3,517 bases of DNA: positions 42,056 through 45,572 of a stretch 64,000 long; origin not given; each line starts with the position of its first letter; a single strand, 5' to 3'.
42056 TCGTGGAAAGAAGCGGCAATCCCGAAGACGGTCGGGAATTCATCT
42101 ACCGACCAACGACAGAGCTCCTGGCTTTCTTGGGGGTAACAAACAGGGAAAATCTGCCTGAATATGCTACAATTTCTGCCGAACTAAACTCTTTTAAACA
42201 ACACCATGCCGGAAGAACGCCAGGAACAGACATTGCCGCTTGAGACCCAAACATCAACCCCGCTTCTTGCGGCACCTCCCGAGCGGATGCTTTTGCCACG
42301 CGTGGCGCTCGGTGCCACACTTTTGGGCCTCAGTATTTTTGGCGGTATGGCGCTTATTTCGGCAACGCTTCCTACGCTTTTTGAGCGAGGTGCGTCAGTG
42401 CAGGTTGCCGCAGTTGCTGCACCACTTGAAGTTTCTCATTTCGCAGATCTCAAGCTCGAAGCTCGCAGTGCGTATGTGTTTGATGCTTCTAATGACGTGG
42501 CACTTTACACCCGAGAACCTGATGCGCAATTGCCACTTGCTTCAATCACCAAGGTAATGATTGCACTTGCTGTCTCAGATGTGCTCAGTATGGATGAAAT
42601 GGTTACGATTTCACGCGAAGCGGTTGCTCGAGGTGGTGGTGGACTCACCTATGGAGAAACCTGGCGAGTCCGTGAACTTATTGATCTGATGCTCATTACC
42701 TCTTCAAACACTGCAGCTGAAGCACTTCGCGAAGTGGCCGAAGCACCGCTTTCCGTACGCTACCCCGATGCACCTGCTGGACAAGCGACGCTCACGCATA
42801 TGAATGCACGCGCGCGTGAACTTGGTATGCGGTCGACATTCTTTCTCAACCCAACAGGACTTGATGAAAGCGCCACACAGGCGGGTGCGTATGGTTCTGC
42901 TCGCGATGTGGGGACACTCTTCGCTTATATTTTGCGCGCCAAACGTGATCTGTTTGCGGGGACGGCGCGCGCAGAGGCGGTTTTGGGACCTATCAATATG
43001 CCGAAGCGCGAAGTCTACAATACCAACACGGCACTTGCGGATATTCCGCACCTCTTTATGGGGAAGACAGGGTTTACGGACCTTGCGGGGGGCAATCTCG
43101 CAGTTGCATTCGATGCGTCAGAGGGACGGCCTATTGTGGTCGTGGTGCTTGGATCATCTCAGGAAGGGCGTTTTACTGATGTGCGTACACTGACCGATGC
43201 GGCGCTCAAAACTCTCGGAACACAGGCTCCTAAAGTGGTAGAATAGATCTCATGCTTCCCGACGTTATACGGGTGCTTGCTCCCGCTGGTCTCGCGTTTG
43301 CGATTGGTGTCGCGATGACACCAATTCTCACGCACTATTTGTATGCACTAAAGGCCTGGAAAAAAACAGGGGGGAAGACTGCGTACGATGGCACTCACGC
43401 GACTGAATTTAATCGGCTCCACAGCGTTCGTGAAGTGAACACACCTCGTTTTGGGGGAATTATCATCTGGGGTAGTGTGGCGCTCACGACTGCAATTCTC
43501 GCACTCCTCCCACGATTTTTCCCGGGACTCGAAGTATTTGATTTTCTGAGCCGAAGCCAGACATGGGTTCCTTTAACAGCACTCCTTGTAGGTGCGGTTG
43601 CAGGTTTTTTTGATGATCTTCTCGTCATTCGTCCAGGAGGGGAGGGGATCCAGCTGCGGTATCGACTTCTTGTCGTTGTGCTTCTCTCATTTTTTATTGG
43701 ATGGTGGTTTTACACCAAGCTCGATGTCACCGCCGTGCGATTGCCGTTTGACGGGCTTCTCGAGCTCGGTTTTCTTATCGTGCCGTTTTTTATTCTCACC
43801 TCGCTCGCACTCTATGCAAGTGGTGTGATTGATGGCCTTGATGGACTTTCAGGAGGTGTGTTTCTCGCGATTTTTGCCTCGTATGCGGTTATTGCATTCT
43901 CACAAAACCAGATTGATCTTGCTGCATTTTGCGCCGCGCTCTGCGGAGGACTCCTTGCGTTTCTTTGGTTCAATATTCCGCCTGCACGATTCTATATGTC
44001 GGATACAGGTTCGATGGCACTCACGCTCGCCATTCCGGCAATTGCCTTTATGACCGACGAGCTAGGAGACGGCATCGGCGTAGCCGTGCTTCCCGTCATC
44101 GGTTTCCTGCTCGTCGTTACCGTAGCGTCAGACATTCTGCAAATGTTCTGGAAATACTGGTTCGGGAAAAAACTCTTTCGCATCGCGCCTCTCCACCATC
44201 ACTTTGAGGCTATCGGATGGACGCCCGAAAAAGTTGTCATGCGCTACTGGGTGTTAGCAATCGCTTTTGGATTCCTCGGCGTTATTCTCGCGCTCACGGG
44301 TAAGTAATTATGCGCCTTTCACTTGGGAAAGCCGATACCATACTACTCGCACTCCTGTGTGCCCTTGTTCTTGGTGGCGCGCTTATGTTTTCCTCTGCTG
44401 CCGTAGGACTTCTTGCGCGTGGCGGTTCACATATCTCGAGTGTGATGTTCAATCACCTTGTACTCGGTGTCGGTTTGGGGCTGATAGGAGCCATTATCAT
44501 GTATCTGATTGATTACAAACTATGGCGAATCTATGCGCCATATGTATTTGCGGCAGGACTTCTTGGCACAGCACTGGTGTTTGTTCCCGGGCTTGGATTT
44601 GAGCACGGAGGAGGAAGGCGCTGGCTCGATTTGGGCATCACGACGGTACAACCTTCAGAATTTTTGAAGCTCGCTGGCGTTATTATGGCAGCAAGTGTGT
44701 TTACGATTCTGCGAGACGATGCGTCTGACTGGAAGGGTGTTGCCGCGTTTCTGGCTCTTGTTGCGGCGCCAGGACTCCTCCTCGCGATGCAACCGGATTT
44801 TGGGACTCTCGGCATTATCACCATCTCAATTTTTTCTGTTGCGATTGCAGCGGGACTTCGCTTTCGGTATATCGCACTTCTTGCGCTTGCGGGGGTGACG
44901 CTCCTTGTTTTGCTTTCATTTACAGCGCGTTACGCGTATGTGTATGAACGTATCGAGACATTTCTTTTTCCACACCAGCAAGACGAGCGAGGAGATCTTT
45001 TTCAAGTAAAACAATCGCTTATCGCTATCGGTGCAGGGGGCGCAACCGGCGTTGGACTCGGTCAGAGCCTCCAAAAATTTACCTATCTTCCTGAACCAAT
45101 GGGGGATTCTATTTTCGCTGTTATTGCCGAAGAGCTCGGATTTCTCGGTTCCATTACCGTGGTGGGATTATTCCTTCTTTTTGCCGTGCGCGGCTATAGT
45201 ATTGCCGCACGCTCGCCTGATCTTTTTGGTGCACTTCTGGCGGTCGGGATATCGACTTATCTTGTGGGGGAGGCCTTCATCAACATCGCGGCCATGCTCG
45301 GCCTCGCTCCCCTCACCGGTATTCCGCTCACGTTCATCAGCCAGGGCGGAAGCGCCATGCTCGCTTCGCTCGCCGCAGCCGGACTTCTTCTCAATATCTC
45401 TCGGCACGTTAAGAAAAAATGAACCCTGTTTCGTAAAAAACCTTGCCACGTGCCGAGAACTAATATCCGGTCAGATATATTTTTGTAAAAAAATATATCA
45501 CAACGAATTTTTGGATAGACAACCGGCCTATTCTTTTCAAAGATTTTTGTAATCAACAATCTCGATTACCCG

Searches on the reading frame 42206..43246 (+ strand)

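Call 5: search_protein_families(library=pfam, proteins=[window:42206-43246:+], max_evalue=0.1)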
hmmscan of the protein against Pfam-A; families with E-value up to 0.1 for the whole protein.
window:42206-43246:+ (346 aa): 3 families
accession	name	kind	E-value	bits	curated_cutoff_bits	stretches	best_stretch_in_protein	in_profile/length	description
PF00768.25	Peptidase_S11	-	1.4e-30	107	27.6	1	82-317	8-237/239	D-alanyl-D-alanine carboxypeptidase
PF13354.11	Beta-lactamase2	-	2.9e-12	46.8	22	1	101-177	13-97/214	Beta-lactamase enzyme family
PF00144.29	Beta-lactamase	-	0.019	14.6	27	0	188-321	185-313/329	Beta-lactamase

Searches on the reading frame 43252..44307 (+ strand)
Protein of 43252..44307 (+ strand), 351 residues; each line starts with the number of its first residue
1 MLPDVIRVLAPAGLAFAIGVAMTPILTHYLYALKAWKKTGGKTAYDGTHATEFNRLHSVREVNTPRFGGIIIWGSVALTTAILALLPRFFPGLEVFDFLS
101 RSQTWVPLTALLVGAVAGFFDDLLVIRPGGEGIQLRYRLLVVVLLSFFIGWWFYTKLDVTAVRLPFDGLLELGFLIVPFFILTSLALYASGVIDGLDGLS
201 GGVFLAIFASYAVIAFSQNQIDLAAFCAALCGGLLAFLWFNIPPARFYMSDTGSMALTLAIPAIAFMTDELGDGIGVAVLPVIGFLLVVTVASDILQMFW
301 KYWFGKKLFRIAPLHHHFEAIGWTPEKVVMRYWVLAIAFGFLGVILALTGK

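Call 5: search_protein_families(library=pfam, proteins=[window:43252-44307:+], max_evalue=0.1)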
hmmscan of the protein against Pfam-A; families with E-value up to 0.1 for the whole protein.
window:43252-44307:+ (351 aa): 1 family
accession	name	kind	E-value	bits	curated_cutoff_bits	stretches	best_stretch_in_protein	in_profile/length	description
PF00953.26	Glycos_transf_4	-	6e-23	82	27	1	107-267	4-158/160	Glycosyl transferase family 4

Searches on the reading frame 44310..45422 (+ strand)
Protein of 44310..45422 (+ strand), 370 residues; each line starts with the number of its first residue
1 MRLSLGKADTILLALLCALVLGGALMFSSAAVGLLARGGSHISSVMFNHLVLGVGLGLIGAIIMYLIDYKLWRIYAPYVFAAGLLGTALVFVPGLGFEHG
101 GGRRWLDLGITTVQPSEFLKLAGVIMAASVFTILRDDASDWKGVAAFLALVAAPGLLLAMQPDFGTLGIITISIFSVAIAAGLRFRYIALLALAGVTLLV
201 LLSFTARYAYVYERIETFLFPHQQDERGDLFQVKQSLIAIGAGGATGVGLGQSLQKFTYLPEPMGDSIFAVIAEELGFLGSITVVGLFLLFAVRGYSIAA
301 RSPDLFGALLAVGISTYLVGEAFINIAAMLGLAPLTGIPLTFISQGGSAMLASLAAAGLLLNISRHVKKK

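Call 5: search_protein_families(library=pfam, proteins=[window:44310-45422:+], max_evalue=0.1)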
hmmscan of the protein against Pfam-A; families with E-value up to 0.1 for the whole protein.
window:44310-45422:+ (370 aa): 1 family
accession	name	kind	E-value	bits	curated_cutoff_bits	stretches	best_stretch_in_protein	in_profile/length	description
PF01098.24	FTSW_RODA_SPOVE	-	1.7e-83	281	26.4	1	12-368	4-355/356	Cell cycle protein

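Call 6: search_protein_families(library=ncbifam, proteins=[window:44310-45422:+], max_evalue=0.1)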
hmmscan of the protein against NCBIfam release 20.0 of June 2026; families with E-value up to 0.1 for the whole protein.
window:44310-45422:+ (370 aa): 6 families
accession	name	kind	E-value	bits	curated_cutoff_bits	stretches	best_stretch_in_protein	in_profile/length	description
TIGR02614.1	ftsW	equivalog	6.1e-89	298.6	337.5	1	9-366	1-356/357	putative lipid II flippase FtsW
TIGR02210.1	rodA_shape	equivalog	1.1e-77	261.6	336.7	1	9-366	1-355/357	rod shape-determining protein RodA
TIGR02615.1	spoVE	exception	1.7e-75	254.7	448.8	1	9-365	1-354/354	stage V sporulation protein E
NF008060.0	PRK10794.1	equivalog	1.1e-50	172.6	590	1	24-368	26-364/370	peptidoglycan glycosyltransferase MrdB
NF008042.0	PRK10774.1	equivalog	4.2e-40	138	493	1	9-364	36-389/405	cell division protein FtsW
NF037961.1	RodA_shape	subfamily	2e-34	119.6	150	2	226-352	269-396/415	rod shape-determining protein RodA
